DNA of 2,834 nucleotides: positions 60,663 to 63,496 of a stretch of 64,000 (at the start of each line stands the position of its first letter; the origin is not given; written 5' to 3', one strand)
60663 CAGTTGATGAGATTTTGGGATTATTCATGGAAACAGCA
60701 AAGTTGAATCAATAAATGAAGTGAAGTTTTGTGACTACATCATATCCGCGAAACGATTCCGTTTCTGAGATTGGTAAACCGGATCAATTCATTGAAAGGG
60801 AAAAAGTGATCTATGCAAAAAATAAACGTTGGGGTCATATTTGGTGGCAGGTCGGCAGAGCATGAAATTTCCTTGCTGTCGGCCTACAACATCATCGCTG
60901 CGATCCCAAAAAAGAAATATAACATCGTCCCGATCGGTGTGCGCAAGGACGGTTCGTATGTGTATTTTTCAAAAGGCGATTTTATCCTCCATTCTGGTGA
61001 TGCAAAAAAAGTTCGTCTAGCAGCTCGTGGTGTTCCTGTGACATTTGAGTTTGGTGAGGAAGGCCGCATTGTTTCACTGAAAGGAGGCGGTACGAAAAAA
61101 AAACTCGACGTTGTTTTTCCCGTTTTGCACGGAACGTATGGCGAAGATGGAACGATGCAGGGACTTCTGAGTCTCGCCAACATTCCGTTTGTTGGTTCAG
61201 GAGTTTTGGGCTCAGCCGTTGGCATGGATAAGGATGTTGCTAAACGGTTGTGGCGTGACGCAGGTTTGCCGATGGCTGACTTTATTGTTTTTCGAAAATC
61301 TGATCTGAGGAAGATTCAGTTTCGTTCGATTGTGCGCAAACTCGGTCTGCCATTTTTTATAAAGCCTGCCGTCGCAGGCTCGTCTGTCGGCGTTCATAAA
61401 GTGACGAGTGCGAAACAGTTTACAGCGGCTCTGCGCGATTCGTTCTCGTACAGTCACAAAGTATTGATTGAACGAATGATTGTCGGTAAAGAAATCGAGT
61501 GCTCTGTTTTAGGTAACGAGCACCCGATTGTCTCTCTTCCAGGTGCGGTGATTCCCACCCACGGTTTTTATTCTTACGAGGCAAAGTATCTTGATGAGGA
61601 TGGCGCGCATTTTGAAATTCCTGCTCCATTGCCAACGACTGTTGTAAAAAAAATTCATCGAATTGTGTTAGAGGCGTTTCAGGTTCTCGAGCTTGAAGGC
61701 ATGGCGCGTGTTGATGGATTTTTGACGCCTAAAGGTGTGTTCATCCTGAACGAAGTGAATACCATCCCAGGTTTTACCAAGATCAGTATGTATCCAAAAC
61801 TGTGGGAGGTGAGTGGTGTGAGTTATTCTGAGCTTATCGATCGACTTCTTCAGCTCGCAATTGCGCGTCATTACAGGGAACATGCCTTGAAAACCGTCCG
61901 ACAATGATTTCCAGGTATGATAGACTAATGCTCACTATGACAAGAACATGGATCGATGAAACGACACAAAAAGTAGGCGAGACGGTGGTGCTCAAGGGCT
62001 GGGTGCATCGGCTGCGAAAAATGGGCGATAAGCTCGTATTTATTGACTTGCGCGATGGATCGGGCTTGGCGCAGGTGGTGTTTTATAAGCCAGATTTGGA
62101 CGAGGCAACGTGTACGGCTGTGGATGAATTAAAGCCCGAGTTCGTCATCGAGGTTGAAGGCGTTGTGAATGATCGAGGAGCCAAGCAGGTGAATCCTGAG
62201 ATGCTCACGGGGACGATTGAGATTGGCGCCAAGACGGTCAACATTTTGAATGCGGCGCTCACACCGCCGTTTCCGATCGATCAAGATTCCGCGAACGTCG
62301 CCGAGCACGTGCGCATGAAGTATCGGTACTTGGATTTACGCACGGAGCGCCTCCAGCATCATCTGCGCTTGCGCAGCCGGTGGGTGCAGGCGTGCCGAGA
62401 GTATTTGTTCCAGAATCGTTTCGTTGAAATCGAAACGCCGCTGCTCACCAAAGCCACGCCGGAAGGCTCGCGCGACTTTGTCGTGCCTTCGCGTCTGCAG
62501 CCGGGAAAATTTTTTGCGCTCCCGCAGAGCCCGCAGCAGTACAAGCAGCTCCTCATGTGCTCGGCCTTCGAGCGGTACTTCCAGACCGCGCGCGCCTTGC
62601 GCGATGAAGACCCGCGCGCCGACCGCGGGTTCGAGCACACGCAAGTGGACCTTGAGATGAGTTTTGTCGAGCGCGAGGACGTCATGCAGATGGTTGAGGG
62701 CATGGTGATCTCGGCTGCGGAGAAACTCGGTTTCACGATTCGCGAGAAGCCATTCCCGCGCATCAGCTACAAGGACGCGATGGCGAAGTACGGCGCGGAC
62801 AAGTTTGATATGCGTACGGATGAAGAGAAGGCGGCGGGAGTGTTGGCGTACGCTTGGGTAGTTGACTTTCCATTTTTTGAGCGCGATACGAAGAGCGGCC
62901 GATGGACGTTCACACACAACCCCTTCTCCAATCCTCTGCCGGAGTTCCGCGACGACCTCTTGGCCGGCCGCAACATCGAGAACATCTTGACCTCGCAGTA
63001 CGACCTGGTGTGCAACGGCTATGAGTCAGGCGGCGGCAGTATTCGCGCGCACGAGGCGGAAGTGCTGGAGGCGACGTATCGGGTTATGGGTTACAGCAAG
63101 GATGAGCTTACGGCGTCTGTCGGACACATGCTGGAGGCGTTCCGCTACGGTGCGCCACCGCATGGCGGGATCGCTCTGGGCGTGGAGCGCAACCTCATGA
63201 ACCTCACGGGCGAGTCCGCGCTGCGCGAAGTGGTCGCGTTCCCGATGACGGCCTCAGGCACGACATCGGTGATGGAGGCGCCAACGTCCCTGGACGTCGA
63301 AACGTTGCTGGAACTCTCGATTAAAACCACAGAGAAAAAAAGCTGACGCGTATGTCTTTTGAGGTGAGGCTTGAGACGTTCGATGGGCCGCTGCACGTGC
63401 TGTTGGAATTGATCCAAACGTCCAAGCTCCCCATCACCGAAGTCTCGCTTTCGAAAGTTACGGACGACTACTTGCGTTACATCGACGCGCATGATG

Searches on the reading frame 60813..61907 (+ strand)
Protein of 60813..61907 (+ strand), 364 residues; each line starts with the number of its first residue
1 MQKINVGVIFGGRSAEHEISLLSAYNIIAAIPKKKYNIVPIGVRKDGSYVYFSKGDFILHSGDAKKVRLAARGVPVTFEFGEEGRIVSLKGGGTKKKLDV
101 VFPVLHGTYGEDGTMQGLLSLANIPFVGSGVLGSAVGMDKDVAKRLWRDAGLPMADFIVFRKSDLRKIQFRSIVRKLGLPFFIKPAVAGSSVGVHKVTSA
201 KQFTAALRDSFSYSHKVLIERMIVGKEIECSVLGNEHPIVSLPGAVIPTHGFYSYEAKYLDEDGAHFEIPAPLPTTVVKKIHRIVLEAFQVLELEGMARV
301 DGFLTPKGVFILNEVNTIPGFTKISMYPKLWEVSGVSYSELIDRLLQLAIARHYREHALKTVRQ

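Call 5: search_protein_families(library=pfam, proteins=[window:60813-61907:+], max_evalue=0.01)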
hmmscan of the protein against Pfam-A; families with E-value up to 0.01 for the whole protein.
window:60813-61907:+ (364 aa): 5 families
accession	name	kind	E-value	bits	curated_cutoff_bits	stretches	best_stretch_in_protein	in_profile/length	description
PF07478.18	Dala_Dala_lig_C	-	1.3e-69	234.3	24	1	146-347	1-204/204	D-ala D-ala ligase C-terminus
PF01820.27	Dala_Dala_lig_N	-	5e-34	117.9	34.6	1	5-129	1-121/121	D-ala D-ala ligase N-terminus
PF02222.28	ATP-grasp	-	7.1e-06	26.2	27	1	148-315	4-159/179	ATP-grasp domain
PF02786.22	CPSase_L_D2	-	3.2e-05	24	19.8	1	139-237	1-104/211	Carbamoyl-phosphate synthase L chain, ATP binding domain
PF13535.11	ATP-grasp_4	-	5.7e-05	23.2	27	1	178-232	2-70/160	ATP-grasp domain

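Call 14: find_encoding_contigs(protein=window:60813-61907:+, flank=10000, max_places=6)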
Protein window:60813-61907:+ (364 aa): 10 contigs read that carry it; 6 places shown.
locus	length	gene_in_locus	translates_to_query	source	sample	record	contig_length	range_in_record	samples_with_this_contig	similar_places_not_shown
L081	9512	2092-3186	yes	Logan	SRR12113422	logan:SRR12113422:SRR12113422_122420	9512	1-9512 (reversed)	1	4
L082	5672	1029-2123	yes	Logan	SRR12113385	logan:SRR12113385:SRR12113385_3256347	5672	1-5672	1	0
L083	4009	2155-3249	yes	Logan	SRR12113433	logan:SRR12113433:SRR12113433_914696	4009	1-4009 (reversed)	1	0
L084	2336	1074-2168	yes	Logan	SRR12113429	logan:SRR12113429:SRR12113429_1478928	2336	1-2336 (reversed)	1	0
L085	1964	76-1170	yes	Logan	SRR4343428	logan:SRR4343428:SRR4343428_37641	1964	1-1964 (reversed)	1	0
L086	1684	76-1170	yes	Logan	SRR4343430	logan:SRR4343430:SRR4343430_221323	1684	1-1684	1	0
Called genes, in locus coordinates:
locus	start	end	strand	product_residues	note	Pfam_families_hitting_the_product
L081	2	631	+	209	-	?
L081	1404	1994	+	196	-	-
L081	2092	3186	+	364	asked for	PF01820:Dala_Dala_lig_N, PF02222:ATP-grasp (weak), PF07478:Dala_Dala_lig_C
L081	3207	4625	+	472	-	PF01336:tRNA_anti-codon, PF00152:tRNA-synt_2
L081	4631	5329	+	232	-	PF02616:SMC_ScpA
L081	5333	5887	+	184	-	PF04079:SMC_ScpB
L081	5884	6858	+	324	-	PF00768:Peptidase_S11, PF13354:Beta-lactamase2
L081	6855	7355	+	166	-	PF06695:Sm_multidrug_ex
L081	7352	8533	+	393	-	PF13439:Glyco_transf_4, PF13579:Glyco_trans_4_4 (weak), PF20706:GT4-conflict, PF00982:Glyco_transf_20 (weak), PF00534:Glycos_transf_1, PF13692:Glyco_trans_1_4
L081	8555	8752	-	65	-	PF11127:YgaP-like_TM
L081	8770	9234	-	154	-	-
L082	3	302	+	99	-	?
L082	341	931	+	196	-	-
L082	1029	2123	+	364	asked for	PF01820:Dala_Dala_lig_N, PF02222:ATP-grasp (weak), PF07478:Dala_Dala_lig_C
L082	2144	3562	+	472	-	PF01336:tRNA_anti-codon, PF00152:tRNA-synt_2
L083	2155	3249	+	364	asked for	PF01820:Dala_Dala_lig_N, PF02222:ATP-grasp (weak), PF07478:Dala_Dala_lig_C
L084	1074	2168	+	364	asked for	PF01820:Dala_Dala_lig_N, PF02222:ATP-grasp (weak), PF07478:Dala_Dala_lig_C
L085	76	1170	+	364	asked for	PF01820:Dala_Dala_lig_N, PF02222:ATP-grasp (weak), PF07478:Dala_Dala_lig_C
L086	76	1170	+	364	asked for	PF01820:Dala_Dala_lig_N, PF02222:ATP-grasp (weak), PF07478:Dala_Dala_lig_C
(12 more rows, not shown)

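Call 17: find_related_loci(query=window:60813-61907:+, collection=metagenome_contigs, flank=7000)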
Query window:60813-61907:+ (364 aa) in metagenome_contigs; peptide patterns used: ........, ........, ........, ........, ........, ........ (x = any residue, [..] = any of these).
600 stretches matched a pattern (row limit reached: there are more); 542 encode a relative of the query (tblastn E <= 1e-3); the best 80 are kept; 80 distinct loci.
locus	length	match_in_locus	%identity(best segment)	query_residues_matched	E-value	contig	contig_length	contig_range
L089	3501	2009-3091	60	1-361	3e-158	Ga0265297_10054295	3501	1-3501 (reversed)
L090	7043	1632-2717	58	1-362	2e-145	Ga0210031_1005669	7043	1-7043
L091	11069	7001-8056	56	1-352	2e-136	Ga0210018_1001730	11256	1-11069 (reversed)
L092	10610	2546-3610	58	2-361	4e-136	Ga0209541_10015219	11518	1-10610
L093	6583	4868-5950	54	1-361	2e-135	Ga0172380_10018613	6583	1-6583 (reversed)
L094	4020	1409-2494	56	2-362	3e-137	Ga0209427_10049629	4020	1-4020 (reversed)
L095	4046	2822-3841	59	1-340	1e-135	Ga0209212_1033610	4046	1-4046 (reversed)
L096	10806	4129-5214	56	1-361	1e-132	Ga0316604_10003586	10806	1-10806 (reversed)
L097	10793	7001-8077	56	2-361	6e-132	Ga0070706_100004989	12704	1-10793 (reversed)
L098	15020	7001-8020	57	1-340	8e-132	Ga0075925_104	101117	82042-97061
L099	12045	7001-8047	55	1-349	1e-131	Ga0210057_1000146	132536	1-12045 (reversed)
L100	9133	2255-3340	55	2-361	4e-131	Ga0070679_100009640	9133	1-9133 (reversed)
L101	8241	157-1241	57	1-362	5e-131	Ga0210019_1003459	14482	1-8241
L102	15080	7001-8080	56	2-361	9e-131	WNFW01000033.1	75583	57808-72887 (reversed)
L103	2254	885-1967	55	2-361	4e-138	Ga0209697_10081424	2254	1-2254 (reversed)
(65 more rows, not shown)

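Call 25: search_protein_families(library=ncbifam, proteins=[window:60813-61907:+], max_evalue=1)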
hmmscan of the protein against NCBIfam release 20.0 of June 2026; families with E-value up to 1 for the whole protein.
window:60813-61907:+ (364 aa): 51 families (the best 25 are shown)
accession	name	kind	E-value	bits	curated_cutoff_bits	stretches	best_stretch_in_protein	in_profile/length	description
NF002525.0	PRK01966.1-1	equivalog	3.3e-138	460.6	457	1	1-361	1-362/364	D-alanine--D-alanine ligase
NF002528.0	PRK01966.1-4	subfamily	1.2e-130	435.6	262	1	1-355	2-364/366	D-alanine--D-alanine ligase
TIGR01205.1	D_ala_D_alaTIGR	subfamily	5.8e-106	354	245.65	1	6-349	2-317/318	D-alanine--D-alanine ligase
NF002526.0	PRK01966.1-2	equivalog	1.4e-104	349.9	449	1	1-360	1-358/362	D-alanine--D-alanine ligase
NF000091.3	D_ala_D_ser_VanG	exception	1.5e-90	303.5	495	1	5-349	2-343/344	D-alanine--D-serine ligase VanG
NF002378.0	PRK01372.1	subfamily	1.4e-84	283.5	243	2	60-350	25-302/305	D-alanine--D-alanine ligase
NF000207.3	D_ala_D_ser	equivalog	6.3e-80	268.9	520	1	6-349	3-339/342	D-alanine--D-serine ligase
NF002529.0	PRK01966.1-5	equivalog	4.6e-77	259.3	472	1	1-350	1-337/348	D-alanine--D-alanine ligase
NF000206.1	D_ala_D_lac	equivalog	2.5e-75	253.6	550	1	1-350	1-341/342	D-alanine--(R)-lactate ligase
NF002527.0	PRK01966.1-3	equivalog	3.7e-72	243.3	310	1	3-347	2-326/332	D-alanine--D-alanine ligase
NF012215.1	D_ala_D_lac_VanD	exception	1.6e-71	241.4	700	1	1-352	1-343/343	D-alanine--(R)-lactate ligase VanD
NF012214.1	D_ala_D_ser_VanC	exception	4.2e-71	239.9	650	1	6-349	4-345/350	D-alanine--D-serine ligase VanC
NF011168.0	PRK14570.1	equivalog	3.4e-70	237.3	505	1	3-352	2-349/364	D-alanyl-alanine synthetase A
NF012213.0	VanC1_ser_lig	exception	6.1e-63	212.8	775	1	6-349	4-338/343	D-alanine--D-serine ligase VanC1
NF000129.1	D_ala_D_lac_Sc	exception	3.6e-62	210.6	650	1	1-353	1-344/346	D-alanine--(R)-lactate ligase VanA-Sc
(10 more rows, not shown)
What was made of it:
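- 60813..61907 (+): ddl (D-alanine--D-alanine ligase, 364 aa), inside the low-GC block. NCBIfam equivalog NF002525, 460.6 bits against a cut-off of 457 (call 25).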

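Call 33: find_homologous_proteins(query=window:60813-61907:+, max_evalue=1e-80)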
Query window:60813-61907:+ (364 aa): 7622 proteins with E <= 1e-80 among 8000 candidates; the best 120 are listed.
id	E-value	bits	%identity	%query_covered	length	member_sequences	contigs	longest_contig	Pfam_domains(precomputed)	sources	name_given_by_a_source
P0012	8.0e-238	806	100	100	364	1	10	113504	PF01820.28,PF02222.28,PF07478.19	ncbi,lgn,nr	ncbi:D-alanine--D-alanine ligase [Candidatus Uhrbacteria bacterium]|nr:D-alanine--D-alanine ligase [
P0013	1.7e-200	683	86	100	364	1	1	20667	PF01820.28,PF13535.12,PF02786.23,PF02222.28,PF07478.19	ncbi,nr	ncbi:D-alanine--D-alanine ligase [Candidatus Uhrbacteria bacterium]|nr:D-alanine--D-alanine ligase [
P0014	3.6e-189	646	79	100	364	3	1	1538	PF01820.28,PF02786.23,PF02222.28,PF07478.19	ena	-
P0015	3.0e-183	627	77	100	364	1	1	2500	PF01820.28,PF02786.23,PF07478.19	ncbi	-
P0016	4.0e-171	587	70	100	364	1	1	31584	PF01820.28,PF13535.12,PF02786.23,PF02222.28,PF07478.19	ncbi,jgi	jgi:D-alanine-D-alanine ligase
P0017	5.4e-165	567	69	99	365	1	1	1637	PF01820.28,PF13535.12,PF02786.23,PF02222.28,PF07478.19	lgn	-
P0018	4.0e-156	538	67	100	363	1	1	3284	PF01820.28,PF02222.28,PF07478.19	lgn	-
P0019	8.3e-154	530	65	98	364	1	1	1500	PF01820.28,PF13535.12,PF02786.23,PF02222.28,PF07478.19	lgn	-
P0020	1.4e-152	526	66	100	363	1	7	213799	PF01820.28,PF02222.28,PF07478.19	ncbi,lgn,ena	-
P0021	3.3e-149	515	62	97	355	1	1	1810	PF01820.28,PF02786.23,PF02222.28,PF07478.19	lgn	-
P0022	8.0e-146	504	65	96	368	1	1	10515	PF01820.28,PF13535.12,PF02786.23,PF02222.28,PF07478.19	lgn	-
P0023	8.5e-145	500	68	93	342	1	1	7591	PF01820.28,PF13535.12,PF02786.23,PF02222.28,PF07478.19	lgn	-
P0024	3.0e-144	498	61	99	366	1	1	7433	PF01820.28,PF13535.12,PF02222.28,PF07478.19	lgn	-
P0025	8.0e-143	494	60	99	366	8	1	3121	PF01820.28,PF13535.12,PF02786.23,PF02222.28,PF07478.19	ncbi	-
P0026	2.7e-141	489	60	99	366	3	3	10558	PF01820.28,PF02222.28,PF07478.19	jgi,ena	jgi:D-alanine-D-alanine ligase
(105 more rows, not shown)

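Call 34: find_encoding_contigs(protein=P0013, flank=9000, max_places=3)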
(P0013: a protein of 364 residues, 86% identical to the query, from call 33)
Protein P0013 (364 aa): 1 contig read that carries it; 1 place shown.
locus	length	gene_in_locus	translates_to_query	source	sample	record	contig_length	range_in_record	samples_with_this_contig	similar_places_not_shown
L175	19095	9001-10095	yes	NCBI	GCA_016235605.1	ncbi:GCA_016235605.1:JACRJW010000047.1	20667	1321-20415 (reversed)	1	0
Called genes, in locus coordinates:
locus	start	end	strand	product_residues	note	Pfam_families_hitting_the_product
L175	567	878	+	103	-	-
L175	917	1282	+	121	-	-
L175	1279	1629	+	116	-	PF03819:MazG (weak), PF12643:MazG-like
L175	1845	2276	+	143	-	-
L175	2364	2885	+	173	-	-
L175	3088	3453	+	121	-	-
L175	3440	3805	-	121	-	-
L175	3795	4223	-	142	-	PF07884:VKOR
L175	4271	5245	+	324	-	PF18920:DUF5671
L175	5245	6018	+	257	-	PF11967:RecO_N, PF02565:RecO_C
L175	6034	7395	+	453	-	PF01336:tRNA_anti-codon, PF00152:tRNA-synt_2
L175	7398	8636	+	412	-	-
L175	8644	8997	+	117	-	PF03692:CxxCxxCC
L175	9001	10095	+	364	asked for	PF01820:Dala_Dala_lig_N, PF02222:ATP-grasp, PF02786:CPSase_L_D2 (faint), PF07478:Dala_Dala_lig_C, PF13535:ATP-grasp_4 (faint)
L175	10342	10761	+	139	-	PF01850:PIN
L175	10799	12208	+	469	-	PF01336:tRNA_anti-codon, PF00152:tRNA-synt_2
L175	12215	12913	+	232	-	PF02616:SMC_ScpA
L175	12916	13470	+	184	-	PF04079:SMC_ScpB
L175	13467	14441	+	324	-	PF13354:Beta-lactamase2, PF00768:Peptidase_S11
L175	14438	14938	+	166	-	PF06695:Sm_multidrug_ex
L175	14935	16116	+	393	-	PF13439:Glyco_transf_4, PF13579:Glyco_trans_4_4 (faint), PF20706:GT4-conflict, PF00982:Glyco_transf_20, PF00534:Glycos_transf_1, PF13692:Glyco_trans_1_4, PF13524:Glyco_trans_1_2 (weak)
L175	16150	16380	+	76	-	PF04255:DUF433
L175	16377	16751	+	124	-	PF18480:DUF5615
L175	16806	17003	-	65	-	PF11127:YgaP-like_TM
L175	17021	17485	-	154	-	-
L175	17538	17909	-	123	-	-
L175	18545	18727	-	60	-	-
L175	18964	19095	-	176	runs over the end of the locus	-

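Call 35: find_encoding_contigs(protein=P0016, flank=9000, max_places=3)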
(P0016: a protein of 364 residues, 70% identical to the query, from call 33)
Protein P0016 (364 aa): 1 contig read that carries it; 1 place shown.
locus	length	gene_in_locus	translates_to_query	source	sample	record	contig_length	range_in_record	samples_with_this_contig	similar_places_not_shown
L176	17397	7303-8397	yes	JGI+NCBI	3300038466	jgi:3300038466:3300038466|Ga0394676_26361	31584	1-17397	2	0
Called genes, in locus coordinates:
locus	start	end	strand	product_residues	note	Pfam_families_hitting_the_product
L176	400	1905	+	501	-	PF00270:DEAD, PF04851:ResIII (faint), PF00271:Helicase_C, PF16124:RecQ_Zn_bind, PF09382:RQC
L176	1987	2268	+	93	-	PF05015:HigB-like_toxin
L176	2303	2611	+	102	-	PF01381:HTH_3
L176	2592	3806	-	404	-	PF07690:MFS_1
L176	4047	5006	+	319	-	PF18920:DUF5671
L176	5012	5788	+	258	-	PF11967:RecO_N, PF02565:RecO_C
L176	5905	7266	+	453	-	PF01336:tRNA_anti-codon, PF00152:tRNA-synt_2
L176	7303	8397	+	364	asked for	PF01820:Dala_Dala_lig_N, PF02222:ATP-grasp (weak), PF02786:CPSase_L_D2 (weak), PF07478:Dala_Dala_lig_C, PF13535:ATP-grasp_4 (faint)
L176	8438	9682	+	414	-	-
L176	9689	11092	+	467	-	PF01336:tRNA_anti-codon, PF00152:tRNA-synt_2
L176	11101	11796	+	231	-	PF02616:SMC_ScpA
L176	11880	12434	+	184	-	PF04079:SMC_ScpB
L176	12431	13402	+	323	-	PF00768:Peptidase_S11, PF13354:Beta-lactamase2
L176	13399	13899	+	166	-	PF06695:Sm_multidrug_ex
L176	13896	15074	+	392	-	PF13439:Glyco_transf_4, PF20706:GT4-conflict, PF00982:Glyco_transf_20 (weak), PF00534:Glycos_transf_1, PF13692:Glyco_trans_1_4, PF13524:Glyco_trans_1_2 (weak)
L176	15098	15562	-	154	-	-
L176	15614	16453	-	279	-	PF01048:PNP_UDP_1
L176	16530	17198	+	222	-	-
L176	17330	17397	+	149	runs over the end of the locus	PF11645:PDDEXK_5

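Call 49: find_encoding_contigs(protein=P0015, flank=5000, max_places=3)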
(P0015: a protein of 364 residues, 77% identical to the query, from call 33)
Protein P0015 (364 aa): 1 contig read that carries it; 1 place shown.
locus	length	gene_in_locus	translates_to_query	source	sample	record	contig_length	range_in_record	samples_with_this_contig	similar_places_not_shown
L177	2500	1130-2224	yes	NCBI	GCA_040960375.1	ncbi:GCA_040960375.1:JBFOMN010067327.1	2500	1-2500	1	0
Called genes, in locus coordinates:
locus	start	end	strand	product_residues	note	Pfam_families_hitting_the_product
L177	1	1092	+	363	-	?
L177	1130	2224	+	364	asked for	PF01820:Dala_Dala_lig_N, PF02786:CPSase_L_D2 (weak), PF07478:Dala_Dala_lig_C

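Call 50: find_encoding_contigs(protein=P0020, flank=8000, max_places=2)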
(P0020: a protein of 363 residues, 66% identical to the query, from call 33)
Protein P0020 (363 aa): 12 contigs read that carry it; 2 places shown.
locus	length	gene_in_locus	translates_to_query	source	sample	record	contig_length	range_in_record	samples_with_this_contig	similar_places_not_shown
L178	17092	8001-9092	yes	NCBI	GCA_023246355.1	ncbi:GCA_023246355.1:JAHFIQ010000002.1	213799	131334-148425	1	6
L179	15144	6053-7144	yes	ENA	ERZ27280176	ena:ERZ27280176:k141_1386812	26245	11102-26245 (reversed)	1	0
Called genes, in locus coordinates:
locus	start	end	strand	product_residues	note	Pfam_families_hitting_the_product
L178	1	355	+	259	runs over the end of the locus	PF00557:Peptidase_M24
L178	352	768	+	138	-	PF03652:RuvX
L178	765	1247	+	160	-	PF10648:Gmad2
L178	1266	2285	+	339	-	PF13088:BNR_2 (faint)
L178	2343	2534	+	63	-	-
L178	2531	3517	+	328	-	PF18920:DUF5671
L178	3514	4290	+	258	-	PF11967:RecO_N, PF02565:RecO_C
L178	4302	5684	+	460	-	PF01336:tRNA_anti-codon, PF00152:tRNA-synt_2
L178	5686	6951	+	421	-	-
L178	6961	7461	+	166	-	PF01936:NYN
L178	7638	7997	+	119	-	PF03692:CxxCxxCC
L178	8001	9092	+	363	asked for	PF01820:Dala_Dala_lig_N, PF02222:ATP-grasp (weak), PF07478:Dala_Dala_lig_C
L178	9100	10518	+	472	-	PF01336:tRNA_anti-codon, PF00152:tRNA-synt_2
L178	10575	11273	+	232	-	PF02616:SMC_ScpA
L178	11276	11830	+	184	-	PF04079:SMC_ScpB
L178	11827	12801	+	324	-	PF00768:Peptidase_S11, PF13354:Beta-lactamase2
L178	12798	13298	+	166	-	PF06695:Sm_multidrug_ex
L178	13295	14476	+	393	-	PF13439:Glyco_transf_4, PF13579:Glyco_trans_4_4, PF20706:GT4-conflict, PF00982:Glyco_transf_20, PF00534:Glycos_transf_1, PF13692:Glyco_trans_1_4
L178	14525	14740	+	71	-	PF04255:DUF433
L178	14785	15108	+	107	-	PF18480:DUF5615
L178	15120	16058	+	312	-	PF01636:APH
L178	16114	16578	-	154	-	-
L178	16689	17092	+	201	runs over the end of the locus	-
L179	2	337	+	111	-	?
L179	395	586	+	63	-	-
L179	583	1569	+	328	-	PF18920:DUF5671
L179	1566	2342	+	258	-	PF11967:RecO_N, PF02565:RecO_C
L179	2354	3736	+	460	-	PF01336:tRNA_anti-codon, PF00152:tRNA-synt_2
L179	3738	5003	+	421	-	-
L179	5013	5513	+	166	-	PF01936:NYN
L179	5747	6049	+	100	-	PF03692:CxxCxxCC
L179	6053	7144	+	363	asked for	PF01820:Dala_Dala_lig_N, PF02222:ATP-grasp (weak), PF07478:Dala_Dala_lig_C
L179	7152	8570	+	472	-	PF01336:tRNA_anti-codon, PF00152:tRNA-synt_2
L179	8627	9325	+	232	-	PF02616:SMC_ScpA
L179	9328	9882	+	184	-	PF04079:SMC_ScpB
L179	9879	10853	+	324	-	PF00768:Peptidase_S11, PF13354:Beta-lactamase2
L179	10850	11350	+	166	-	PF06695:Sm_multidrug_ex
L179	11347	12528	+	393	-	PF13439:Glyco_transf_4, PF13579:Glyco_trans_4_4, PF20706:GT4-conflict, PF00982:Glyco_transf_20, PF00534:Glycos_transf_1, PF13692:Glyco_trans_1_4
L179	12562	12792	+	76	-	PF04255:DUF433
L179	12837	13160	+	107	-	PF18480:DUF5615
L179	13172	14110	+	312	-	PF01636:APH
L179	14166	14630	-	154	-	-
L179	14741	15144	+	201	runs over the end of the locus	-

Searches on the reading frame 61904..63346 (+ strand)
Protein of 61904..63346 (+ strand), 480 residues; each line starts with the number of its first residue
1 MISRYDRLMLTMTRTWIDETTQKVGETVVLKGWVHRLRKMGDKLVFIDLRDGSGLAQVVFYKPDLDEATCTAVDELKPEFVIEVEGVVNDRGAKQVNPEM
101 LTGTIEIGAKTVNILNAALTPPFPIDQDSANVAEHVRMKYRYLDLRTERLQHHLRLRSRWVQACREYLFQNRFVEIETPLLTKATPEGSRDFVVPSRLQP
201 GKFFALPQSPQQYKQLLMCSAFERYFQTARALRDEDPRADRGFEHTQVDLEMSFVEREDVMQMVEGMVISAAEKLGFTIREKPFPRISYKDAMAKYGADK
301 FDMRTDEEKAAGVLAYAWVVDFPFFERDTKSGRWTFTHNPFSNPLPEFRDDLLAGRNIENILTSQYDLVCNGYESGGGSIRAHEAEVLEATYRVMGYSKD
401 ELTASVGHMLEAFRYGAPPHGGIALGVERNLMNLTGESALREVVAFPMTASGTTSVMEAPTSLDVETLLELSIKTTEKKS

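Call 5: search_protein_families(library=pfam, proteins=[window:61904-63346:+], max_evalue=0.01)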
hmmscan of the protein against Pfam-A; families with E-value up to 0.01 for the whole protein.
window:61904-63346:+ (480 aa): 2 families
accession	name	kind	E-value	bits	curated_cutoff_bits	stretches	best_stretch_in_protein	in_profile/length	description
PF00152.25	tRNA-synt_2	-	1.8e-99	333.1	25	1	134-449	2-307/308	tRNA synthetases class II (D, K and N)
PF01336.31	tRNA_anti-codon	-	2.7e-12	46.9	27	1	28-94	1-63/75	OB-fold nucleic acid binding domain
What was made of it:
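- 61937..63346 (+): aspS (aspartate--tRNA ligase); start taken by homology (the ORF opens at 61904), core-type composition. Pfam (call 5).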
